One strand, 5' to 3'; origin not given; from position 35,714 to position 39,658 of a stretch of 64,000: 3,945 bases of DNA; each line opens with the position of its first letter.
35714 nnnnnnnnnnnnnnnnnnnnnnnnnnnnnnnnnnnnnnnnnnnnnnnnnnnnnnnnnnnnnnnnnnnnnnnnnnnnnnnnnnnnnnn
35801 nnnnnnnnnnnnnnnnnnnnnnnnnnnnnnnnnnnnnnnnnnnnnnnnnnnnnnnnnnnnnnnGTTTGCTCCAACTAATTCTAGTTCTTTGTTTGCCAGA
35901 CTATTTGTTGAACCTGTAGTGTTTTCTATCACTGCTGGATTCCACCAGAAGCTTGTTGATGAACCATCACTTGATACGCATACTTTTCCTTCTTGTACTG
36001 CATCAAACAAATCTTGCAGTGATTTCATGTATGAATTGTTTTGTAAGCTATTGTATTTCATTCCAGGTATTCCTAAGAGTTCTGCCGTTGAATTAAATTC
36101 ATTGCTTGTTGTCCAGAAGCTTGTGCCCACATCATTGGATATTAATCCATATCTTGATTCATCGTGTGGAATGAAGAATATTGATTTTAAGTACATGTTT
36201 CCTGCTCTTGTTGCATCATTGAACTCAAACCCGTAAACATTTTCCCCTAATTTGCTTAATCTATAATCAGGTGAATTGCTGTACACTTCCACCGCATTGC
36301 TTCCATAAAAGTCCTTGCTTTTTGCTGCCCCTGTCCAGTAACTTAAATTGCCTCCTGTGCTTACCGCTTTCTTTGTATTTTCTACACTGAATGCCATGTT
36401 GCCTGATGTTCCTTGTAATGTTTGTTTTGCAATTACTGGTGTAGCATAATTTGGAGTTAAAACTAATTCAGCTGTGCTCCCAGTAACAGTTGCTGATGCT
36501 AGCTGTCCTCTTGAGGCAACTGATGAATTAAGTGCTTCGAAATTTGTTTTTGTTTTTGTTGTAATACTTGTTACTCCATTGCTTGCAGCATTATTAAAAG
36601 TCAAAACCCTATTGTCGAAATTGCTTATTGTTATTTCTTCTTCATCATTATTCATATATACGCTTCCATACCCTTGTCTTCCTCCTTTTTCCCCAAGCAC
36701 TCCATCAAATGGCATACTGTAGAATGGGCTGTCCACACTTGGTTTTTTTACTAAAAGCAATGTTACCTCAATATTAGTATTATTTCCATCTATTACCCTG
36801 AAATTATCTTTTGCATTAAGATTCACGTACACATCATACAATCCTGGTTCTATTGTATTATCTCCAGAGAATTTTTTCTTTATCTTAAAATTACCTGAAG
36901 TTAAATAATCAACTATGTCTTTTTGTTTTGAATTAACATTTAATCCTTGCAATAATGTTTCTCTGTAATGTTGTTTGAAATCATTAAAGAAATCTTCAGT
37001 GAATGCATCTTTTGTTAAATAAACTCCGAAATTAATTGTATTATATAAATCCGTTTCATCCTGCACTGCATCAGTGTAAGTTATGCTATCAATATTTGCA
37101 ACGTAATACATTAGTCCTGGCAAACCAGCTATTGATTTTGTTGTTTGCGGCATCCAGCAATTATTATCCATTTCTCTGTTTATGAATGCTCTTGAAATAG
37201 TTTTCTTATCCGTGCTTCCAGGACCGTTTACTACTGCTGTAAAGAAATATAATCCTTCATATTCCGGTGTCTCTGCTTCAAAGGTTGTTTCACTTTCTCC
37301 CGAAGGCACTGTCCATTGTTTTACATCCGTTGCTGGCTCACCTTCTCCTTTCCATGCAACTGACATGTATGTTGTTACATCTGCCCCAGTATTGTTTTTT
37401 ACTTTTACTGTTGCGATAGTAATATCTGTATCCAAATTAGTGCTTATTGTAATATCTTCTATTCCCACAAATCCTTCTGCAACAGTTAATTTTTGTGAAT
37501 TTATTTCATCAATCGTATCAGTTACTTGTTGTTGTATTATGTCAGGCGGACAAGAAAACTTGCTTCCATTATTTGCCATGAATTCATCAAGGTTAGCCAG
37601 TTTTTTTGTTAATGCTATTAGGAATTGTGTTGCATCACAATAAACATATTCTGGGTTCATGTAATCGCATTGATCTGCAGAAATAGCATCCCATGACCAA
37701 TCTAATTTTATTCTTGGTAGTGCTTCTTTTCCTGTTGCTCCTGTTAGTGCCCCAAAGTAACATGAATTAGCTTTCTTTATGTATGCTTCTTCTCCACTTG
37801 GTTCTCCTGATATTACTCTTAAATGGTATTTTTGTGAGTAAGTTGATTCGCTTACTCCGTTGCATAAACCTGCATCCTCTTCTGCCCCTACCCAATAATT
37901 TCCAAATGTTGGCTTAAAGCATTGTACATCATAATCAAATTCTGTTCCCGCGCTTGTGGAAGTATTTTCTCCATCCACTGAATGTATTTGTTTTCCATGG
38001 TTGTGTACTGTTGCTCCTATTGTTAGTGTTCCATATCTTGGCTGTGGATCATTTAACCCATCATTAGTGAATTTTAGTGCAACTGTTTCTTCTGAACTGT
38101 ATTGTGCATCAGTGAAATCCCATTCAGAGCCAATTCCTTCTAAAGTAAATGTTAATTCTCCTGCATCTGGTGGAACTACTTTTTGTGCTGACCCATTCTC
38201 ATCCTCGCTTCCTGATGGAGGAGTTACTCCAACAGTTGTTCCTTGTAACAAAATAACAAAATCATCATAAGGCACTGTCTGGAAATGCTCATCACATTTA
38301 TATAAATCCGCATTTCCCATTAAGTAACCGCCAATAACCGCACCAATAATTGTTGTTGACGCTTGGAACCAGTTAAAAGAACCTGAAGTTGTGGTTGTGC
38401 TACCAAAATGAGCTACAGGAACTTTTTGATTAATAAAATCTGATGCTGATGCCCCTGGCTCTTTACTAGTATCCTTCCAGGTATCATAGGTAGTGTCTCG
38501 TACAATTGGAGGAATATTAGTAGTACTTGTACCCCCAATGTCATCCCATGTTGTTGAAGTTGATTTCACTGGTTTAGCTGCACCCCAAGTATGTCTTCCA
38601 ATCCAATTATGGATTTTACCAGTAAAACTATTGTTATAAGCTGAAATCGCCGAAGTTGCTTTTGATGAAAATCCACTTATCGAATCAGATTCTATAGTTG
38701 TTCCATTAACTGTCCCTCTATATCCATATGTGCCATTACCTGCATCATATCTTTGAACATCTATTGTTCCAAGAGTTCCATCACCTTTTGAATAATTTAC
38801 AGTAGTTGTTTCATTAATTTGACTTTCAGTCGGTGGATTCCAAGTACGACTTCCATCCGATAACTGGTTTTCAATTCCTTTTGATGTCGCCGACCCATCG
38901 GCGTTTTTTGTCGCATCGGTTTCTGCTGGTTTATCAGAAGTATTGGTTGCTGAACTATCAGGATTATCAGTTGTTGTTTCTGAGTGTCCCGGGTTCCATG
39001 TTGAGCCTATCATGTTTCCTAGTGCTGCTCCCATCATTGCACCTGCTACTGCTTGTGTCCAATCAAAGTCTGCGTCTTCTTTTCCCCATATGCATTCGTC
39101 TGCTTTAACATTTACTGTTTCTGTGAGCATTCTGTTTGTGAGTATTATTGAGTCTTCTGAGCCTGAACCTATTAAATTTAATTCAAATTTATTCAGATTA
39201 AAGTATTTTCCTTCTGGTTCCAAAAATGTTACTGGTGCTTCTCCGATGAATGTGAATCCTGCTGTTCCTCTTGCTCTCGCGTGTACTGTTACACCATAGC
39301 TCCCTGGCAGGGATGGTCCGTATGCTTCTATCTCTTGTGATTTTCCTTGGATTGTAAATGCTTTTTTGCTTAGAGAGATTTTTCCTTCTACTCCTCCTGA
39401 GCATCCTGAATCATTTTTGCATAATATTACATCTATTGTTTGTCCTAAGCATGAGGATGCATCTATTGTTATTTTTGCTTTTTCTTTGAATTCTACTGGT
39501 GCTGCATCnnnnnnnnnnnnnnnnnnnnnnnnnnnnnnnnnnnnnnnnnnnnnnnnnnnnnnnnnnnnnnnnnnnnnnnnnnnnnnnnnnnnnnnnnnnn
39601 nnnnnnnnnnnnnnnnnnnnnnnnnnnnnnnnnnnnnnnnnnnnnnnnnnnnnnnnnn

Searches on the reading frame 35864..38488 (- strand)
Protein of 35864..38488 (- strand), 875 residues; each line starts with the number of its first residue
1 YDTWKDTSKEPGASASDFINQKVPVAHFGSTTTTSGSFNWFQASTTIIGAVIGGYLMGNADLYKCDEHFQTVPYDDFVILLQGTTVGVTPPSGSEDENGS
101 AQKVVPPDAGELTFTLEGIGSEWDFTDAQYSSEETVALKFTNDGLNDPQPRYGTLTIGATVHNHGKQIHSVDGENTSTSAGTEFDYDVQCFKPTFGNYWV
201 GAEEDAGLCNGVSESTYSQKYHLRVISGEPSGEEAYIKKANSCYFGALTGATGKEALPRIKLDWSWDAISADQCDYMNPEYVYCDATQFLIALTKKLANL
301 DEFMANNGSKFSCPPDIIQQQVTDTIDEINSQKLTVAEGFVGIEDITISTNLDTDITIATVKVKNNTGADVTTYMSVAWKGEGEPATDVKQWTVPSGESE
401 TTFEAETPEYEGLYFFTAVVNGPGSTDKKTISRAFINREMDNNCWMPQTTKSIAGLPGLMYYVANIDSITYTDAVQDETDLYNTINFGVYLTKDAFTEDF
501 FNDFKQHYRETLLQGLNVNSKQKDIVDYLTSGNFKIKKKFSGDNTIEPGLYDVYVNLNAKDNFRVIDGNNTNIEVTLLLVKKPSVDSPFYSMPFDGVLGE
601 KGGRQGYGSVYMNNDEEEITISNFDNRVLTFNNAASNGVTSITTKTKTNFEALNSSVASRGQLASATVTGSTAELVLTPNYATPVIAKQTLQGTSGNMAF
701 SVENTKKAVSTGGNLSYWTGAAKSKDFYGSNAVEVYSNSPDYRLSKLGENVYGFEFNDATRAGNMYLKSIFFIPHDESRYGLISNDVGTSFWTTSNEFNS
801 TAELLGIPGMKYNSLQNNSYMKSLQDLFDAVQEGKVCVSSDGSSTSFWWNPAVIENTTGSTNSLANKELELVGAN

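Call 58: search_protein_representatives(protein=window:35864-38488:-)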
Query: 875 residues. Proteins with E-value up to 0.001 (for the whole library): 518; up to 1e-10: 428; up to 1e-30: 205. The best 150 are listed.
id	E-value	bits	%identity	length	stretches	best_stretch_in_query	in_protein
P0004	0.0e+00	1178.2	62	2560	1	20-873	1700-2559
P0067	0.0e+00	1125.4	59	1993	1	23-873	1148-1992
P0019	6.2e-245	832.2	49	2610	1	16-873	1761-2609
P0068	2.0e-238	810.7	48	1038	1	36-875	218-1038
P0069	5.0e-234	796.1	46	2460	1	3-874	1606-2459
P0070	1.3e-232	791.5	48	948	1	30-873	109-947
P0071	4.5e-229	779.7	46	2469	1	35-875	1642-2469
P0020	5.1e-224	763.0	47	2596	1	45-873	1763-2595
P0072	2.2e-212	724.5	44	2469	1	36-873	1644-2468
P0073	5.6e-204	696.7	43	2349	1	45-873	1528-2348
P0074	1.4e-186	639.1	47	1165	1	39-734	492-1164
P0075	2.1e-177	608.8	43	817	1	88-873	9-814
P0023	8.2e-174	596.9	44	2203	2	183-746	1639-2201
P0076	4.5e-107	376.1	60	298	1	579-874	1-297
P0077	5.1e-97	342.9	32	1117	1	47-868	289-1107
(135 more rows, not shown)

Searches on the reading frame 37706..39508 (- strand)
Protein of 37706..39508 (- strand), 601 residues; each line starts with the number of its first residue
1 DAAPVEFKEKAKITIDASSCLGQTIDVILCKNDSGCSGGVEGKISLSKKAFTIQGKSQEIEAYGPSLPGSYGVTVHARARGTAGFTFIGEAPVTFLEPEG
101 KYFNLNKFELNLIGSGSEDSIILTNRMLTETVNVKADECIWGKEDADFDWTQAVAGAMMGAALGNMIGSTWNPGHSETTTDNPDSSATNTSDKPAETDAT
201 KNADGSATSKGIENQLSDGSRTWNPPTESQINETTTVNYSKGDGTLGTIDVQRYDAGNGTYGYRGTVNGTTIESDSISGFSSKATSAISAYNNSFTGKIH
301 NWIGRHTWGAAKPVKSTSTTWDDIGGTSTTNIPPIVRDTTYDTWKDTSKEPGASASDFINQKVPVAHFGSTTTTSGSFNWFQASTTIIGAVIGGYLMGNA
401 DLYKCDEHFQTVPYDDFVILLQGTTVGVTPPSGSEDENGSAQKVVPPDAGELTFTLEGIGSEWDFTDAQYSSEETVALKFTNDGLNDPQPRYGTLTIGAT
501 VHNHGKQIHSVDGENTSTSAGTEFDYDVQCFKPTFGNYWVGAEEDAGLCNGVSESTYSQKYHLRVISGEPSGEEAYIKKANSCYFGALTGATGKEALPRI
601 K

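Call 37: predict_structure(alignment_id=A2)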
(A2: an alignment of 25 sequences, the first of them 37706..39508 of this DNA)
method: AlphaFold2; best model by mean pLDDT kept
length: 601 residues; sequences in the alignment: 25
mean_pLDDT: 66.7   pTM: 0.53
mean pLDDT of the five models: 66.7, 65.3, 64.0, 62.0, 59.1
residues with pLDDT >= 90: 154; 70-90: 163; 50-70: 100; < 50: 184
segments of 3 or more residues with pLDDT < 50: 1-6, 170-220, 295-379, 511-522, 579-601
pLDDT, mean of each block of 10 residues (from residue 1): 50 85 90 90 93 91 92 90 86 87 93 94 93 85 63 55 53 36 32 31 36 34 57 70 69 78 82 84 77 51 32 32 31 31 31 34 32 40 54 54 73 88 80 51 88 96 91 92 92 96 73 41 71 79 88 92 91 53 32 39 34
secondary structure, 60 per line:
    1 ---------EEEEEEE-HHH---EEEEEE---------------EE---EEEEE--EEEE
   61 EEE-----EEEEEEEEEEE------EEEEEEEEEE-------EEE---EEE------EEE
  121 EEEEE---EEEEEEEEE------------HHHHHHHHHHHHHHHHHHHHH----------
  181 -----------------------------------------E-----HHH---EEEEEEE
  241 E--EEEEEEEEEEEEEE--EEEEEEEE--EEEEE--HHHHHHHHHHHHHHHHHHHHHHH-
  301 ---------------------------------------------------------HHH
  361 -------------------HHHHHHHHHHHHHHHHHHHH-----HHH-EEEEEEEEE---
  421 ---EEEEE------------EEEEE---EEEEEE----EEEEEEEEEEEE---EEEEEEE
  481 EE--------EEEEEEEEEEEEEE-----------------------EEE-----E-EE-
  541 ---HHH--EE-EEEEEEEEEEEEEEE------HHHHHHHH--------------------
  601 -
elements in order: E10-16 E24-29 E50-54 E57-63 E69-79 E86-95 E103-105 E109-111 E118-125 E129-137 H150-170 E234-241 E244-257 E260-267 E270-274 H277-299 H380-399 E409-417 E424-428 E441-445 E449-454 E459-470 E474-482 E491-504 E528-530 E552-566 H573-580

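Call 69: fold_search(model_id=the predicted structure, library=pdb)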
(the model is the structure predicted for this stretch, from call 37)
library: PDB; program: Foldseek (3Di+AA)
matches with E <= 10: 870; with E <= 0.001: 0
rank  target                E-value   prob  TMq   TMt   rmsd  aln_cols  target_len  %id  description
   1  7sqc_F0               1.2e-03  0.98  0.11  0.19  16.0       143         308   10  Ciliary C1 central pair apparatus isolated from Chlamydomonas reinhardtii (released 2022-04-13)
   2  7sqc_O0               2.5e-03  0.96  0.12  0.07  15.0       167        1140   11  Ciliary C1 central pair apparatus isolated from Chlamydomonas reinhardtii (released 2022-04-13)
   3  7sqc_2B               3.6e-03  0.94  0.11  0.09  17.5       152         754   11  Ciliary C1 central pair apparatus isolated from Chlamydomonas reinhardtii (released 2022-04-13)
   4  7sqc_2A               3.8e-03  0.94  0.11  0.09  17.0       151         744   10  Ciliary C1 central pair apparatus isolated from Chlamydomonas reinhardtii (released 2022-04-13)
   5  7sqc_F1               4.5e-03  0.97  0.11  0.13  16.1       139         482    9  Ciliary C1 central pair apparatus isolated from Chlamydomonas reinhardtii (released 2022-04-13)
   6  9i1y_B                4.7e-03  0.63  0.10  0.18  12.1       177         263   11  WxLIP from Enterococcus faecium (released 2026-01-28)
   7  7sqc_T0               5.3e-03  0.97  0.11  0.12  17.2       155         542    8  Ciliary C1 central pair apparatus isolated from Chlamydomonas reinhardtii (released 2022-04-13)
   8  9ijj_4K               6.6e-03  0.95  0.11  0.16  15.8       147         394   14  In situ structure of the central apparatus in mouse sperm axoneme. (released 2025-06-04)
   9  7som_D                1.2e-02  0.80  0.11  0.05  18.3       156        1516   13  Ciliary C2 central pair apparatus isolated from Chlamydomonas reinhardtii (released 2022-04-13)
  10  6nps_A                1.6e-02  0.82  0.11  0.07  16.0       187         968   12  Crystal structure of GH115 enzyme AxyAgu115A from Amphibacillus xylanus (released 2020-07-15)
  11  9i1y_A                1.9e-02  0.60  0.10  0.19  12.1       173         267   13  WxLIP from Enterococcus faecium (released 2026-01-28)
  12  6nps_B                2.0e-02  0.82  0.11  0.07  15.9       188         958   12  Crystal structure of GH115 enzyme AxyAgu115A from Amphibacillus xylanus (released 2020-07-15)
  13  9ijj_h                2.2e-02  0.89  0.12  0.05  16.7       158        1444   11  In situ structure of the central apparatus in mouse sperm axoneme. (released 2025-06-04)
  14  7n61_1B               2.7e-02  0.75  0.11  0.11  23.7       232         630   11  structure of C2 projections and MIPs (released 2022-05-18)
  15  9ijj_4I               3.2e-02  0.38  0.09  0.02  29.2       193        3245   11  In situ structure of the central apparatus in mouse sperm axoneme. (released 2025-06-04)
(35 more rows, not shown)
